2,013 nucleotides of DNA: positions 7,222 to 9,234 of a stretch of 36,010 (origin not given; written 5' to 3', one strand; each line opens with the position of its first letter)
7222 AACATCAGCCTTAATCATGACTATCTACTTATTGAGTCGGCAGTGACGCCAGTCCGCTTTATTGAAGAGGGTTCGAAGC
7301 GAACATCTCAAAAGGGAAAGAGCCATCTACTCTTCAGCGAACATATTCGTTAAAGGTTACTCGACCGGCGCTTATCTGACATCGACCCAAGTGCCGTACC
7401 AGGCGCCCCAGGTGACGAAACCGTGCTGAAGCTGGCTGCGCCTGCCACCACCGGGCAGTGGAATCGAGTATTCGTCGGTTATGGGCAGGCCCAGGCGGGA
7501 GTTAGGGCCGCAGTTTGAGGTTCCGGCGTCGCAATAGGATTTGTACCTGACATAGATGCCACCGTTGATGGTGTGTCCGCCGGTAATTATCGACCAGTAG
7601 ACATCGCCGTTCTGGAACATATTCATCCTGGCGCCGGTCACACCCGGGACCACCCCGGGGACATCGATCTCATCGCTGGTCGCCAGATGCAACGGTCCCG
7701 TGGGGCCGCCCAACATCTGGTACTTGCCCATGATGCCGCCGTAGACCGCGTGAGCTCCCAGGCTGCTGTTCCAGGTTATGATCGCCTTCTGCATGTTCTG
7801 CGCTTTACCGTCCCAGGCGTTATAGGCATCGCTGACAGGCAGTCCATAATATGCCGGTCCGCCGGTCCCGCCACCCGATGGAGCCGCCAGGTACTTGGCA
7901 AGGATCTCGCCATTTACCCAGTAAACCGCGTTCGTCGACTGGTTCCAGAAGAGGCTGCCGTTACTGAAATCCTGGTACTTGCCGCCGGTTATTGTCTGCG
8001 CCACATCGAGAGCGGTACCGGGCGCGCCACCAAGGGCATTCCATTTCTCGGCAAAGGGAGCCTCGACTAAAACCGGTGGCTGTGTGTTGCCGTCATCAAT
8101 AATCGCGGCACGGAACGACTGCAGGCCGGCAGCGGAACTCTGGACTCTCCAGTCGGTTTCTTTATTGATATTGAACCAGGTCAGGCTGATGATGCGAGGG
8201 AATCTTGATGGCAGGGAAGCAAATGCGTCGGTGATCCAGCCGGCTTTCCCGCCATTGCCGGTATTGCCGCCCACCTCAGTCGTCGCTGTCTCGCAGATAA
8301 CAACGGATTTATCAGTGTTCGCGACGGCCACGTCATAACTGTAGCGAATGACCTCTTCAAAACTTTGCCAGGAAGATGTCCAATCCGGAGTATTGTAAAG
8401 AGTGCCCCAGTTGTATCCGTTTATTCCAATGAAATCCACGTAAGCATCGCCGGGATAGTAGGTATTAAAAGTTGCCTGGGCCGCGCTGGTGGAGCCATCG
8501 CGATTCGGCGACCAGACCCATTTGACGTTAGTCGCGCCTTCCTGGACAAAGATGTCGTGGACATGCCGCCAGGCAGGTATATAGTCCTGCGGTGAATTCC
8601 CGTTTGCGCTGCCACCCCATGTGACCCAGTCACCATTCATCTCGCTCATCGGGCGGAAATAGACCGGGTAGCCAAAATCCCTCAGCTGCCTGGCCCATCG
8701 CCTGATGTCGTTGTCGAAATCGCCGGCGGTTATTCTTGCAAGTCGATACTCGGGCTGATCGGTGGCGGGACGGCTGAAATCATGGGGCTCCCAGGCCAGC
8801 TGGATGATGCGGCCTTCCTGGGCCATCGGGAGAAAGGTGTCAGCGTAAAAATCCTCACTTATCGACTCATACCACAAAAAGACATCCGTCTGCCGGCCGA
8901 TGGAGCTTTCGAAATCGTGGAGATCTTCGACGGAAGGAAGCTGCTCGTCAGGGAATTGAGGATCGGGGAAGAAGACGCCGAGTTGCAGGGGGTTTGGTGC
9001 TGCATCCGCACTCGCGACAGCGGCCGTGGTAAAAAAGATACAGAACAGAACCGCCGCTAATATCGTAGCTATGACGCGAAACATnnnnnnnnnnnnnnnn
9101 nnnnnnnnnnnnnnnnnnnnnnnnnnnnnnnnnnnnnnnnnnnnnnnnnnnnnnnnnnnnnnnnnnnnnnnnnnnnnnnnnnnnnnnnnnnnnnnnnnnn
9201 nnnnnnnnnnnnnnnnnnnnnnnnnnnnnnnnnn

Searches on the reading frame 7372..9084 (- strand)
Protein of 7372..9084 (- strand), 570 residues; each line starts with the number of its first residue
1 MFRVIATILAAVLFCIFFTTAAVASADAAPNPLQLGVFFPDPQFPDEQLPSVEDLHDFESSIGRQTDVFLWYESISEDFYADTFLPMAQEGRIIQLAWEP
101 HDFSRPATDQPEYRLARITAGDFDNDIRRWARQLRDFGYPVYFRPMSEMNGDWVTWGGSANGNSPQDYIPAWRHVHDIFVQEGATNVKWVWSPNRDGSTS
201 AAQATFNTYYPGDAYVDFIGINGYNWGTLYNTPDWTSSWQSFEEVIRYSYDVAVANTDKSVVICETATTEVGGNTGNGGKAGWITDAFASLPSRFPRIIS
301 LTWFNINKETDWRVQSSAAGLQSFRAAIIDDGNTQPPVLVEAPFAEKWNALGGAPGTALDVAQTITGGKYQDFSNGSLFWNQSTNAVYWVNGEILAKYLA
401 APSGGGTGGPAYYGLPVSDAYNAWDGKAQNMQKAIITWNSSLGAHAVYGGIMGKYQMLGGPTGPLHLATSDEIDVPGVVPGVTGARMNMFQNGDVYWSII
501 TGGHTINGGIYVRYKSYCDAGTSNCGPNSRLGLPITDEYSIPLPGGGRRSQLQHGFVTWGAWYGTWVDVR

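Call 6: search_protein_families(library=pfam, proteins=[window:7372-9084:-])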
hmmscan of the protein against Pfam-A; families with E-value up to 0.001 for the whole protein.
window:7372-9084:- (570 aa): 2 families
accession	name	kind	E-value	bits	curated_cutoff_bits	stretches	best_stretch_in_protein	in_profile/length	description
PF08310.17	LGFP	-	1e-31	109.4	22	3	414-463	2-53/53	LGFP repeat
PF02156.21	Glyco_hydro_26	-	6.7e-16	59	20.2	1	126-232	138-237/311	Glycosyl hydrolase family 26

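Call 8: find_encoding_contigs(protein=window:7372-9084:-, flank=10000, max_places=6)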
Protein window:7372-9084:- (570 aa): no gene with exactly this product is on record in the collection.

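Call 9: find_related_loci(query=window:7375-9084:-, collection=genome_contigs, flank=3000)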
Query window:7375-9084:- (570 aa) in genome_contigs; peptide patterns used: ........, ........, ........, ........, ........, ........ (x = any residue, [..] = any of these).
75 stretches matched a pattern; 60 encode a relative of the query (tblastn E <= 1e-3); 60 distinct loci.
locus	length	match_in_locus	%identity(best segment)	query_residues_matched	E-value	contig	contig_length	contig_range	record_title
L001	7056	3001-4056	72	26-379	2e-170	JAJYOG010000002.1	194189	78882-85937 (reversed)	MAG: Actinomycetes bacterium isolate DBS2-5.bin27 NODE_20_length_194189_cov_4.762767, whole genome shotgun sequence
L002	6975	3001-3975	68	33-367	2e-156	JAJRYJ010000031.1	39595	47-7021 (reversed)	MAG: Actinomycetes bacterium isolate Dive96_bin3.284 k141_1120948, whole genome shotgun sequence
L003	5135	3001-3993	61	6-343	7e-139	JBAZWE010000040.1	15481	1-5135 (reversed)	MAG: Thermoleophilia bacterium isolate SO_2017_GW1_27 NODE_14241_length_15481_cov_0.998632_OW334_2017, whole genome shot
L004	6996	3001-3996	61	5-343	6e-137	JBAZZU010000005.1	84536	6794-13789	MAG: Thermoleophilia bacterium isolate SO_2017_GW3_24 scaffold_276_c1_OW296A_2017, whole genome shotgun sequence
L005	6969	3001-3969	54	4-339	2e-117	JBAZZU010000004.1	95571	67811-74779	MAG: Thermoleophilia bacterium isolate SO_2017_GW3_24 scaffold_232_c1_OW296A_2017, whole genome shotgun sequence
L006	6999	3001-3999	55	33-368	4e-116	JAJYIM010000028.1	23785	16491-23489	MAG: Actinomycetes bacterium isolate DBS2-1.bin122 NODE_3702_length_23785_cov_2.616832, whole genome shotgun sequence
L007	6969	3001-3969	58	7-345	5e-115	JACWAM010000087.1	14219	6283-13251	MAG: Thermoleophilia bacterium isolate B_ACT_11 k141_348134, whole genome shotgun sequence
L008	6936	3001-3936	54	4-328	1e-114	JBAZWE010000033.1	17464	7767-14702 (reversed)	MAG: Thermoleophilia bacterium isolate SO_2017_GW1_27 NODE_12258_length_17464_cov_1.089693_OW334_2017, whole genome shot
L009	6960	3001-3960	52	4-332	9e-104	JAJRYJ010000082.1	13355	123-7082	MAG: Actinomycetes bacterium isolate Dive96_bin3.284 k141_3040918, whole genome shotgun sequence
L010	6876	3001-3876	35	13-324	2e-52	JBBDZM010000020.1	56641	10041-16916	MAG: Patescibacteria group bacterium isolate LejiaD_49_69 Lejia_D_986_length_56641_cov_43, whole genome shotgun sequence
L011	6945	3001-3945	35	3-339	1e-49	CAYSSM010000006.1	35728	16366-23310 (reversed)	MAG TPA_asm: uncultured Candidatus Saccharibacteria bacterium isolate SRP050083_co1_294 genome assembly, contig: NODE_38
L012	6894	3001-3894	34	1-326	9e-50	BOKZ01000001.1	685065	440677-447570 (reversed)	Patescibacteria group bacterium BroJett034 DNA, sequence1, whole genome shotgun sequence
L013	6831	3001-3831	37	58-331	1e-48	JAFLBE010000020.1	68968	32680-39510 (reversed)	MAG: Bacteroidetes bacterium isolate UWPOB_BACT1 gnl_X_EHAFFJKP_20, whole genome shotgun sequence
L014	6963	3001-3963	35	5-331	1e-47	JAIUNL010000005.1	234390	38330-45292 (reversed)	MAG: Bacteroidetes bacterium isolate BAC1 spades-bin.60~NODE_230_length_234390_cov_1.50223, whole genome shotgun sequenc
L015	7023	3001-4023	32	11-344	2e-47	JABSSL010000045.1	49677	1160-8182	MAG: Saprospiraceae bacterium isolate DT_111 DT-Saprospiraceae-2_scaffold_45, whole genome shotgun sequence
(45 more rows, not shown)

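Call 23: search_solved_structures(query=window:7372-9084:-, max_evalue=0.01)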
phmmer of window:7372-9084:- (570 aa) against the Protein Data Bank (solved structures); distinct sequences matched with E-value up to 0.01: 31.
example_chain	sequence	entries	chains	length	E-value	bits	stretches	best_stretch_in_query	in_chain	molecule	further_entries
2bv9_A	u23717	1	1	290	9.3e-50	173.1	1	50-328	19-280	ENDOGLUCANASE H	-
2vi0_A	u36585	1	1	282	9.5e-50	173.1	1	50-328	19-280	Endoglucanase H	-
2v3g_A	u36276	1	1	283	1.1e-49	172.8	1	50-328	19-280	ENDOGLUCANASE H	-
2bvd_A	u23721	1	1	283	1.2e-49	172.7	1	50-328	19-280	ENDOGLUCANASE H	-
2cip_A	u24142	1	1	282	3.2e-49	171.3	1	50-328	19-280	ENDOGLUCANASE H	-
8xvi_R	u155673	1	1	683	5.7e-49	170.5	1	50-330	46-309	Endoglucanase H,Endothelin-1 receptor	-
6zpl_C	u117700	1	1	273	8.6e-49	169.9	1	50-328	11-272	Endoglucanase H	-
2cit_A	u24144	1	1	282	8.7e-49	169.9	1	50-328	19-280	ENDOGLUCANASE H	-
8xvj_R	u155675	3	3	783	2.9e-48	168.2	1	50-328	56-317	Endoglucanase H,Endothelin-1 receptor,Soluble cytochrome b562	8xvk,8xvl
7xp4_R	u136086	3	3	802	4.1e-48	167.7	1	50-328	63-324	Endoglucanase H,Taste receptor type 2 member 46,Endoglucanase H,Taste receptor type 2 memb | Endoglucanase H,Taste receptor type 2 member 46,Bitter taste recept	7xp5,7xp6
6swz_AAA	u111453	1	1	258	3.1e-14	55.8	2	413-511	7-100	Protein PS1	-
2vx4_A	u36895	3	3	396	5.4e-13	51.7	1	139-228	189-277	CELLVIBRIO JAPONICUS MANNANASE CJMAN26C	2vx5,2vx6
29qd_AAA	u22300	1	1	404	5.6e-13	51.6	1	139-228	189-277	Endo-1, 4-beta mannanase, putative, man26C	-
4cd4_A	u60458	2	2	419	5.9e-13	51.5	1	139-228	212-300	ENDO-1,4-BETA MANNANASE, PUTATIVE, MAN26C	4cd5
7eet_A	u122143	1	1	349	6.6e-13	51.4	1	129-225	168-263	Mannanase KMAN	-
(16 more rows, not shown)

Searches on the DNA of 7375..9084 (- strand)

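Call 10: search_rna_families(sources=[L001, L002, L003, L004, L005, L006, L007, L008, L009, L047, L054, L057, L051, L010, L011, L012], threshold=gathering, show_alignments=0)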
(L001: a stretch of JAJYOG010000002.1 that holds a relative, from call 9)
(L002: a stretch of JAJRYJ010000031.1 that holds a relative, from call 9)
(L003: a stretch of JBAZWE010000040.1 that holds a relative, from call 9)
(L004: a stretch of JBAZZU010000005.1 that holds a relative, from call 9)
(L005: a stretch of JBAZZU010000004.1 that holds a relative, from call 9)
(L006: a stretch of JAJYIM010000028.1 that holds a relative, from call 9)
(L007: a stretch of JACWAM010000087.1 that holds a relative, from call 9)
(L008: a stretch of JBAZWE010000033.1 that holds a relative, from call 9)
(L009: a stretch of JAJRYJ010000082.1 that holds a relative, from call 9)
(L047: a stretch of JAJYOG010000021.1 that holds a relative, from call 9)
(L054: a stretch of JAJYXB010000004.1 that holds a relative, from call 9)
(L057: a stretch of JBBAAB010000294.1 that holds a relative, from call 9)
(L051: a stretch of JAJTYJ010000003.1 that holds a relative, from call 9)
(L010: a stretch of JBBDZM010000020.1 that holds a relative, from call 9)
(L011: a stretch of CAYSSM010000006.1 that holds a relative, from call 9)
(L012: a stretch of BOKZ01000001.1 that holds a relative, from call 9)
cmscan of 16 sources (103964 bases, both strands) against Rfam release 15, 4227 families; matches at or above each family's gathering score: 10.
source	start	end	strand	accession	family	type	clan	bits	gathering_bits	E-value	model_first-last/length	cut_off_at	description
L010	6241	6626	-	RF00023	tmRNA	Gene;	CL00001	118.6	47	1.6e-45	1-374/374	no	transfer-messenger RNA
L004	2883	2967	+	RF01051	c-di-GMP-I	Cis-reg; riboswitch;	CL00126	80.4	35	5.3e-14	1-87/87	no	c-di-GMP-I riboswitch aptamer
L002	2782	2869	+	RF01051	c-di-GMP-I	Cis-reg; riboswitch;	CL00126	80.2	35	5.9e-14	1-87/87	no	c-di-GMP-I riboswitch aptamer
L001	2821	2906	+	RF01051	c-di-GMP-I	Cis-reg; riboswitch;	CL00126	79.1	35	1.1e-13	1-87/87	no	c-di-GMP-I riboswitch aptamer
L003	2880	2964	+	RF01051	c-di-GMP-I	Cis-reg; riboswitch;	CL00126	77.2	35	3.2e-13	1-87/87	no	c-di-GMP-I riboswitch aptamer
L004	5510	5582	-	RF00005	tRNA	Gene; tRNA;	CL00001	69.1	29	8.7e-13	1-71/71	no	tRNA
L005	2821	2933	+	RF01051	c-di-GMP-I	Cis-reg; riboswitch;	CL00126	67.8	35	6.5e-11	1-87/87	no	c-di-GMP-I riboswitch aptamer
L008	2820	2932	+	RF01051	c-di-GMP-I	Cis-reg; riboswitch;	CL00126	63.7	35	6.4e-10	1-87/87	no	c-di-GMP-I riboswitch aptamer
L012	934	1007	-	RF00005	tRNA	Gene; tRNA;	CL00001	61.9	29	8.5e-11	1-71/71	no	tRNA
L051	462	534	-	RF00005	tRNA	Gene; tRNA;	CL00001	61.8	29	9.5e-11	1-71/71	no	tRNA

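Call 45: search_rna_families(sources=[L101, L103, L105, L106, L107, L108, L109, L110, L068, L082], threshold=gathering)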
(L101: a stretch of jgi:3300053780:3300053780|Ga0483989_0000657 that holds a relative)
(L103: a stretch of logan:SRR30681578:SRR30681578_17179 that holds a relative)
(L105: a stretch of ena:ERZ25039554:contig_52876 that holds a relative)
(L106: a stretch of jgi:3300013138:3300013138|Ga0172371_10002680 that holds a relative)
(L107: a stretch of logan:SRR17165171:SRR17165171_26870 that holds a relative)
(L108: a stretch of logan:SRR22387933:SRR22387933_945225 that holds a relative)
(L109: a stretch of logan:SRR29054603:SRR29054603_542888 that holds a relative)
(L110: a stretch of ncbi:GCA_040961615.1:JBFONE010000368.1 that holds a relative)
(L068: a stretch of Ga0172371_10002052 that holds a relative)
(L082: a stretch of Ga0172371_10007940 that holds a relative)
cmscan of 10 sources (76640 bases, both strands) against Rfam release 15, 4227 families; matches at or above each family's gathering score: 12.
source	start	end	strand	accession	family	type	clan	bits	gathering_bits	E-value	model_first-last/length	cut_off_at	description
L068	7244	7330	-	RF01051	c-di-GMP-I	Cis-reg; riboswitch;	CL00126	84.7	35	3.5e-15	1-87/87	no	c-di-GMP-I riboswitch aptamer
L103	2900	2984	+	RF01051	c-di-GMP-I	Cis-reg; riboswitch;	CL00126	79.1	35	8.2e-14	1-87/87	no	c-di-GMP-I riboswitch aptamer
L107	95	182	+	RF01051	c-di-GMP-I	Cis-reg; riboswitch;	CL00126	79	35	8.6e-14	1-87/87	no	c-di-GMP-I riboswitch aptamer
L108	2898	2982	+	RF01051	c-di-GMP-I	Cis-reg; riboswitch;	CL00126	78.2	35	1.3e-13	1-87/87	no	c-di-GMP-I riboswitch aptamer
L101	2899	2984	+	RF01051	c-di-GMP-I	Cis-reg; riboswitch;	CL00126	77.4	35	2.1e-13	1-87/87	no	c-di-GMP-I riboswitch aptamer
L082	12266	12350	-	RF01051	c-di-GMP-I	Cis-reg; riboswitch;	CL00126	74.4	35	1.1e-12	1-87/87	no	c-di-GMP-I riboswitch aptamer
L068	2699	2771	+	RF00005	tRNA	Gene; tRNA;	CL00001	69.2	29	6.2e-13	1-71/71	no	tRNA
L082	7851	7923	+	RF00005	tRNA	Gene; tRNA;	CL00001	69.2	29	6.4e-13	1-71/71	no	tRNA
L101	4450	4522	-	RF00005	tRNA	Gene; tRNA;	CL00001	67.6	29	1.7e-12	1-71/71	no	tRNA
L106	2591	2678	+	RF01051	c-di-GMP-I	Cis-reg; riboswitch;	CL00126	63.5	35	5.2e-10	1-87/87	no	c-di-GMP-I riboswitch aptamer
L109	4343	4398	-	RF00005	tRNA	Gene; tRNA;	CL00001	38.5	29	0.00018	17-71/71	5'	tRNA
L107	4144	4197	-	RF00005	tRNA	Gene; tRNA;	CL00001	36.5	29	0.00061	19-71/71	5'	tRNA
